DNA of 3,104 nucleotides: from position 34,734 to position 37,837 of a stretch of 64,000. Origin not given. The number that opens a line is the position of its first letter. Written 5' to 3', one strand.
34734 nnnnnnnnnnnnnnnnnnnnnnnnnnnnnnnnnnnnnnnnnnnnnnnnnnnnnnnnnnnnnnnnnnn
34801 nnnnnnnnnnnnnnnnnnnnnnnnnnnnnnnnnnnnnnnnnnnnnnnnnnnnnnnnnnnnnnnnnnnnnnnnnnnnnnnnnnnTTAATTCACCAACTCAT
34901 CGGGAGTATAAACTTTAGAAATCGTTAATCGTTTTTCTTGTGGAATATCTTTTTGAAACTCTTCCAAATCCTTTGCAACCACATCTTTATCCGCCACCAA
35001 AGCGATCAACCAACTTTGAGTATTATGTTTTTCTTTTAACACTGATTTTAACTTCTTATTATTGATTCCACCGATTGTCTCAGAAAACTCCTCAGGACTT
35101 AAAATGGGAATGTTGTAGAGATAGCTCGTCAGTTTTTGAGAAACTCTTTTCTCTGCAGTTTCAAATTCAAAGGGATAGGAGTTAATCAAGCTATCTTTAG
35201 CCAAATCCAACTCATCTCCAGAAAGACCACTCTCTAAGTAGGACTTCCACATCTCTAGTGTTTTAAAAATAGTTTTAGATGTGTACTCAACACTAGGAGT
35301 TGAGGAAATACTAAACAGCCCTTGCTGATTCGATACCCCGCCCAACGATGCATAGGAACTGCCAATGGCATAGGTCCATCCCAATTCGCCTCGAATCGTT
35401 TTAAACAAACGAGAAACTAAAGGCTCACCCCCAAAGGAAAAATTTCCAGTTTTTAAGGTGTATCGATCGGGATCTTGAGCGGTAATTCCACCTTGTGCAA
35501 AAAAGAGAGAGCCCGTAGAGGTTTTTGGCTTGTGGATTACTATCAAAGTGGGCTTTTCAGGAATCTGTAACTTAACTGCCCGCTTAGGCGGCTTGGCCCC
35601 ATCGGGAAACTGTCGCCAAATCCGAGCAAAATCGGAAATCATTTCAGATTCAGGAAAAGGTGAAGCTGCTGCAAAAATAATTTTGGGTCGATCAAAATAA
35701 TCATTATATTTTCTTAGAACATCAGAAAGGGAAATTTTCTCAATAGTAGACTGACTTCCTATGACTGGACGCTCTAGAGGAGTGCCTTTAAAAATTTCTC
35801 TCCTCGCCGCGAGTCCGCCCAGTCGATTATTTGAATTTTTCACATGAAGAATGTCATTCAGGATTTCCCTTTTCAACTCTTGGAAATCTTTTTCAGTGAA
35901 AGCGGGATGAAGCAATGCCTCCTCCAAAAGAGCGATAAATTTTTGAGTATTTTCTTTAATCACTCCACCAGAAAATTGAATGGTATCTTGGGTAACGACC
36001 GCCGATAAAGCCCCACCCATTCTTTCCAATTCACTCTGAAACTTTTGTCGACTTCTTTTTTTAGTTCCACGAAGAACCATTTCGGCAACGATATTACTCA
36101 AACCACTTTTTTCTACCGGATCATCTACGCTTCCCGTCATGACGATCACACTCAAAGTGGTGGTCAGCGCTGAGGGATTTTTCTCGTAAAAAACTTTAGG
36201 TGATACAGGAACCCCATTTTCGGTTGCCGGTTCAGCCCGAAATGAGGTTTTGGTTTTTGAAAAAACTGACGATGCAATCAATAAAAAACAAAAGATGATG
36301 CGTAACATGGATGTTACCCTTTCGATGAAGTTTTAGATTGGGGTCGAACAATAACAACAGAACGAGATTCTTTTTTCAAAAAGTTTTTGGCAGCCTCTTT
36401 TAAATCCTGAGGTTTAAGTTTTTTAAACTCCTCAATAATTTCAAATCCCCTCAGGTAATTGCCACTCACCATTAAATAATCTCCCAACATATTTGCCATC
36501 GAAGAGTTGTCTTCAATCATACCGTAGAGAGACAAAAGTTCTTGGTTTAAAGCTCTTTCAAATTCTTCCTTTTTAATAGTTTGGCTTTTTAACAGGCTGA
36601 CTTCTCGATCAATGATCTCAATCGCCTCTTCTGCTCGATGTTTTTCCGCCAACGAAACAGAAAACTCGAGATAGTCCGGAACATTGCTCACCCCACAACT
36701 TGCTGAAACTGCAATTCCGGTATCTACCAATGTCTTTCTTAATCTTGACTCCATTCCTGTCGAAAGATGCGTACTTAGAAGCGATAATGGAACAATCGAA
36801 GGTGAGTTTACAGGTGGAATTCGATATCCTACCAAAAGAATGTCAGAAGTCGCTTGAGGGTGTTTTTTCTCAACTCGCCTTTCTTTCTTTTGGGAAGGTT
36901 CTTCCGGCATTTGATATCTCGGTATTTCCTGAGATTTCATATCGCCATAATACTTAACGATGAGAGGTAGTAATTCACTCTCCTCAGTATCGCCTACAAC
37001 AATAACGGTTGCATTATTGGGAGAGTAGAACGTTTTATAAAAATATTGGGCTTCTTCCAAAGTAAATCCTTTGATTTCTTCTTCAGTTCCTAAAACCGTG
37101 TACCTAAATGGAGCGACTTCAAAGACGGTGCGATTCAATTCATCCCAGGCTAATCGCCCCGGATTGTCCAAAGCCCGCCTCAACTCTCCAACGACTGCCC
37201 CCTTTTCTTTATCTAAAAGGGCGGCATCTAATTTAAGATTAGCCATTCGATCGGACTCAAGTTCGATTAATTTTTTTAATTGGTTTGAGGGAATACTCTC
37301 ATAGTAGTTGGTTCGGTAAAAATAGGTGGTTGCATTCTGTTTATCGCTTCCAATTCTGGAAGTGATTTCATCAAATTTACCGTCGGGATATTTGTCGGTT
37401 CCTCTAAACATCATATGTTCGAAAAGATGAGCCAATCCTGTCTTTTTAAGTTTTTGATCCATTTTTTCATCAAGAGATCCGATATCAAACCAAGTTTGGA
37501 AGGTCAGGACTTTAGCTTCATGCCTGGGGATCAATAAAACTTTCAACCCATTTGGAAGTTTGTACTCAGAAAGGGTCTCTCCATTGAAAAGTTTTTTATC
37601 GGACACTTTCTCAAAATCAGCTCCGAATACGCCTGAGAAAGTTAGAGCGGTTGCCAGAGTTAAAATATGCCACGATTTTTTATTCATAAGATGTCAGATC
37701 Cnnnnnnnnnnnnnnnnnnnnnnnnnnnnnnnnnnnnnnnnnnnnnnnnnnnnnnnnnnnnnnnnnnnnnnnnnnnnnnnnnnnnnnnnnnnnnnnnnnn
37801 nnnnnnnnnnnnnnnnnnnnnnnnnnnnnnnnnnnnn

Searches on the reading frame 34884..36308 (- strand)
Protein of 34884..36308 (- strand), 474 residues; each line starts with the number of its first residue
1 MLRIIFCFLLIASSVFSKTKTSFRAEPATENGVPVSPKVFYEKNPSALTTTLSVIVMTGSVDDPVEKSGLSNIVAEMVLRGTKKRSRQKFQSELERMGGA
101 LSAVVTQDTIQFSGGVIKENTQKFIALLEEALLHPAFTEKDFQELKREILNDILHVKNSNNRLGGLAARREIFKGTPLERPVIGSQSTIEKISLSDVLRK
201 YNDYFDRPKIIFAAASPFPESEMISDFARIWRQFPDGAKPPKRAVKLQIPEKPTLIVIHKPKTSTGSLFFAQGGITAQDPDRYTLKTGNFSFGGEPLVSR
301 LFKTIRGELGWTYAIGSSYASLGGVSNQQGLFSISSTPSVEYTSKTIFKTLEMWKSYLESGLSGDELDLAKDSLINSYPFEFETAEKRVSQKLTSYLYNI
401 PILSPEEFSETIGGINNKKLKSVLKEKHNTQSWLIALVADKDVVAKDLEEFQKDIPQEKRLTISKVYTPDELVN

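Call 38: search_protein_families(library=pfam, proteins=[window:34884-36308:-], max_evalue=0.00001)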
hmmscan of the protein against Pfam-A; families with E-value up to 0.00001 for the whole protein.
window:34884-36308:- (474 aa): 2 families
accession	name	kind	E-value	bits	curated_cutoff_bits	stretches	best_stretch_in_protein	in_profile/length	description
PF00675.25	Peptidase_M16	-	8.7e-22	78.1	22.3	1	38-184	1-147/149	Insulinase (Peptidase family M16)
PF05193.26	Peptidase_M16_C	-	2.4e-17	63.8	23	1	191-374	1-181/181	Peptidase M16 inactive domain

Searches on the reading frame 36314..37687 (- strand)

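Call 39: search_protein_families(library=pfam, proteins=[window:36314-37687:-], max_evalue=0.00001)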
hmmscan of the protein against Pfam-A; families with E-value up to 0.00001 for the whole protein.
window:36314-37687:- (457 aa): 2 families
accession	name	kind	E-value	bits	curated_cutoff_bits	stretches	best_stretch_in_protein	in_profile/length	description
PF05193.26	Peptidase_M16_C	-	5.4e-33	114.8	23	1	208-382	2-180/181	Peptidase M16 inactive domain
PF00675.25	Peptidase_M16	-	8.8e-21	74.8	22.3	1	50-201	2-148/149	Insulinase (Peptidase family M16)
